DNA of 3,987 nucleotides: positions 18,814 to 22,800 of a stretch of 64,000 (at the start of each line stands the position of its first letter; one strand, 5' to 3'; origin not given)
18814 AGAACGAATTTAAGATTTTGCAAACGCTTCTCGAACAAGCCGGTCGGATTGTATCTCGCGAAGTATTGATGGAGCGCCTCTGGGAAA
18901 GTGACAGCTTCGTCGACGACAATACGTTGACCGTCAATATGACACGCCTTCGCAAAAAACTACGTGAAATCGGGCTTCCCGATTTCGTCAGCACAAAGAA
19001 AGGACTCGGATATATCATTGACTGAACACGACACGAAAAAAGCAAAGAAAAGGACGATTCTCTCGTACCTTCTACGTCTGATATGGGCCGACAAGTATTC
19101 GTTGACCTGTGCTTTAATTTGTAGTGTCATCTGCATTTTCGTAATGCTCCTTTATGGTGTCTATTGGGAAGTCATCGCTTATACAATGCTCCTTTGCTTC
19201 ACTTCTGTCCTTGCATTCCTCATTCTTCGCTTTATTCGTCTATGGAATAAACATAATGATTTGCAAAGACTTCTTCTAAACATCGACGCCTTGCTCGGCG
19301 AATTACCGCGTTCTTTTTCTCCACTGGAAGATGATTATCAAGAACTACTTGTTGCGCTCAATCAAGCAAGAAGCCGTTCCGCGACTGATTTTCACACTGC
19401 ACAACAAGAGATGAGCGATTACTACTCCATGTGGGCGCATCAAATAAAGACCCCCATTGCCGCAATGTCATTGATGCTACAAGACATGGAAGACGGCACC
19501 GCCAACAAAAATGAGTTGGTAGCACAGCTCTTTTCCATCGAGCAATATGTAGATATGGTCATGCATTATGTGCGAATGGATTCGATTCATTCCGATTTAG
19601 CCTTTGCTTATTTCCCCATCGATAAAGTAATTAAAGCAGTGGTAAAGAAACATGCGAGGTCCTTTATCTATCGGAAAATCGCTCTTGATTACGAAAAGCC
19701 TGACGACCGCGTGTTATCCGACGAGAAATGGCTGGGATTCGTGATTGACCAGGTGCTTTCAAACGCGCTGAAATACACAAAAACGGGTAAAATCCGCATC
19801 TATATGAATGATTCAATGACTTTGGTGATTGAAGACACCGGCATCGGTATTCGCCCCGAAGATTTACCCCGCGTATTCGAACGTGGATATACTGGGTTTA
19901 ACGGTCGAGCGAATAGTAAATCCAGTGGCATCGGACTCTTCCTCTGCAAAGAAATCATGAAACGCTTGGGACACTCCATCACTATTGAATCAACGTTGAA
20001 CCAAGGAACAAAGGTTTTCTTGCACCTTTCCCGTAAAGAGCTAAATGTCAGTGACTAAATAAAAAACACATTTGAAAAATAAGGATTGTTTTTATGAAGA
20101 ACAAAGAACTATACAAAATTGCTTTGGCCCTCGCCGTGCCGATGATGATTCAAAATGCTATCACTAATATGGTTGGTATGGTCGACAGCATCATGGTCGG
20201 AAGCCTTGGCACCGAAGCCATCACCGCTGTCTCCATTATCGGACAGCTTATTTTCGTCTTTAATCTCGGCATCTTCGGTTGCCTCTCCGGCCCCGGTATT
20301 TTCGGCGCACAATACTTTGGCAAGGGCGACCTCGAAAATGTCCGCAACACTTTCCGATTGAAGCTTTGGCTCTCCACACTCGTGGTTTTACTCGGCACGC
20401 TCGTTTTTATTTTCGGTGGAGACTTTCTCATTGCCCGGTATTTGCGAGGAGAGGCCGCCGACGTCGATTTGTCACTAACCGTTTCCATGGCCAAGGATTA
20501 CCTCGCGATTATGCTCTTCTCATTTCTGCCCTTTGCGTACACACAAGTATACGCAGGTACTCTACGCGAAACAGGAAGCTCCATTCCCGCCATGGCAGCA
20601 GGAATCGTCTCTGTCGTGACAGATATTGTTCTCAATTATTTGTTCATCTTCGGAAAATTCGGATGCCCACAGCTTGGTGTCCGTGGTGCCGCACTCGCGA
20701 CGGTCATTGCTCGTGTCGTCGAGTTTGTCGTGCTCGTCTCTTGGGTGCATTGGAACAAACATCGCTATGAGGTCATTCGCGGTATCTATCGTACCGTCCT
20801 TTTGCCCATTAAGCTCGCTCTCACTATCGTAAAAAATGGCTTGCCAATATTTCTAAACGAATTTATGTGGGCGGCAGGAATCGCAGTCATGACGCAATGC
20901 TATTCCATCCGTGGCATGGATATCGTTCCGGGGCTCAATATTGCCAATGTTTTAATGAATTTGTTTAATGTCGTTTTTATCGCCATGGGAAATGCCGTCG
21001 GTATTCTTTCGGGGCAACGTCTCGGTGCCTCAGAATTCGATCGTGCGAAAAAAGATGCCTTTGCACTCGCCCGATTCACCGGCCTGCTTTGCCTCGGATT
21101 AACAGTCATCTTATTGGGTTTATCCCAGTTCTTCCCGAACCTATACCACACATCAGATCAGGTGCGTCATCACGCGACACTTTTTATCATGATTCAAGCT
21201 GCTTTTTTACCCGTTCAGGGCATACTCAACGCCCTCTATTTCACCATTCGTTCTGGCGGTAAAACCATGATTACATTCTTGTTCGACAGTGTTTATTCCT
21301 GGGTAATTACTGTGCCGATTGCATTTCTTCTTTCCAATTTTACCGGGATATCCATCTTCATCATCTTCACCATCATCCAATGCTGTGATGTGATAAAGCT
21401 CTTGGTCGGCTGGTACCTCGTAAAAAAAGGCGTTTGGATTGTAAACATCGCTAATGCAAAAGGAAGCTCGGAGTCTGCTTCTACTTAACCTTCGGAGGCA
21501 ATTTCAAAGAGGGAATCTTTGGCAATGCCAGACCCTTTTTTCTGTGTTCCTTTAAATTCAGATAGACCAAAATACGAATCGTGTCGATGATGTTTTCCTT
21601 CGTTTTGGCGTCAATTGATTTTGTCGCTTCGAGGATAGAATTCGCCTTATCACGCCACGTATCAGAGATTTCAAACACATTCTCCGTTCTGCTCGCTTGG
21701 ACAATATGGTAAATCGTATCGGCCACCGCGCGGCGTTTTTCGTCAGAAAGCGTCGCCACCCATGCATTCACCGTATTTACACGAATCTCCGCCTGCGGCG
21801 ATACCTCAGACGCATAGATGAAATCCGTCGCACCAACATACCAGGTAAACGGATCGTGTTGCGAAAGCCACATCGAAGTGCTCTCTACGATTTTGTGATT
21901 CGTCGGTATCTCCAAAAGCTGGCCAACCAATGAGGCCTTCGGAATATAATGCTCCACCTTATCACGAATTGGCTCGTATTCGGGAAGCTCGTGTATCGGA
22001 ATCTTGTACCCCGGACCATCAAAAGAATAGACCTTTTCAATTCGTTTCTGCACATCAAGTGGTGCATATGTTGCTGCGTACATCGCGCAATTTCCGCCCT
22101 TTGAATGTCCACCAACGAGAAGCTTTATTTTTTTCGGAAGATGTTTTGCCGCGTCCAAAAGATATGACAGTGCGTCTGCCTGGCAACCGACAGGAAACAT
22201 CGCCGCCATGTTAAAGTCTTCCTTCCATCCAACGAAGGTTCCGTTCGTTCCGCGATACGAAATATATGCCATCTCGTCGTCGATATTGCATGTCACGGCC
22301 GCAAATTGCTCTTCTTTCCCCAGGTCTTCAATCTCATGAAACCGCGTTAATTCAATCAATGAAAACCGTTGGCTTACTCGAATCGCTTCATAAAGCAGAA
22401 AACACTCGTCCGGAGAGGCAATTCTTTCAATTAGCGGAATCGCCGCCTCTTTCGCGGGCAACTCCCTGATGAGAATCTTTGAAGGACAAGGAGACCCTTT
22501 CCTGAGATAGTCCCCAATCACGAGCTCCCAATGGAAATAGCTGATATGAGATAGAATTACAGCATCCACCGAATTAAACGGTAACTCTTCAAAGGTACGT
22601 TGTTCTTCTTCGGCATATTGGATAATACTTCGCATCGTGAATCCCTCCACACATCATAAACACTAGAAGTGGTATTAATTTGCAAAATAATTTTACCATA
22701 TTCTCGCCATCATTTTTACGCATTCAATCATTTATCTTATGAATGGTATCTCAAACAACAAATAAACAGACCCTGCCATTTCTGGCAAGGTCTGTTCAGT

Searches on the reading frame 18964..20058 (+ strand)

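Call 5: search_protein_families(library=pfam, proteins=[window:18964-20058:+])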
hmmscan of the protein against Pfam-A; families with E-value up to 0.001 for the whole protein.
window:18964-20058:+ (364 aa): 2 families
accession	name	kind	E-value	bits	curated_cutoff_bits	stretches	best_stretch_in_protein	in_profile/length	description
PF02518.31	HATPase_c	-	1.4e-21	77.5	26.4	1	253-357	2-109/111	Histidine kinase-, DNA gyrase B-, and HSP90-like ATPase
PF00512.31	HisKA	-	0.00083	19.8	26.9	0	155-188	7-38/66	His Kinase A (phospho-acceptor) domain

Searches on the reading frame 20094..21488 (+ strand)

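Call 5: search_protein_families(library=pfam, proteins=[window:20094-21488:+])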
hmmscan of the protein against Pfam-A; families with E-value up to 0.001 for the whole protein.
window:20094-21488:+ (464 aa): 1 family
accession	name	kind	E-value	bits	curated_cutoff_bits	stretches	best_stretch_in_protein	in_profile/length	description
PF01554.23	MatE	-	1.3e-38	132.7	24.9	2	16-183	1-161/161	MatE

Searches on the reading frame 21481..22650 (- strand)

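Call 5: search_protein_families(library=pfam, proteins=[window:21481-22650:-])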
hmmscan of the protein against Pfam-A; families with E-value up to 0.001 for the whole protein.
window:21481-22650:- (389 aa): 1 family
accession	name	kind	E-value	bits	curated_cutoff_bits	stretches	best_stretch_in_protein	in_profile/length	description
PF11187.14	Mbeg1-like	-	1.8e-67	227.5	21.1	1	93-314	4-223/224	Mbeg1-like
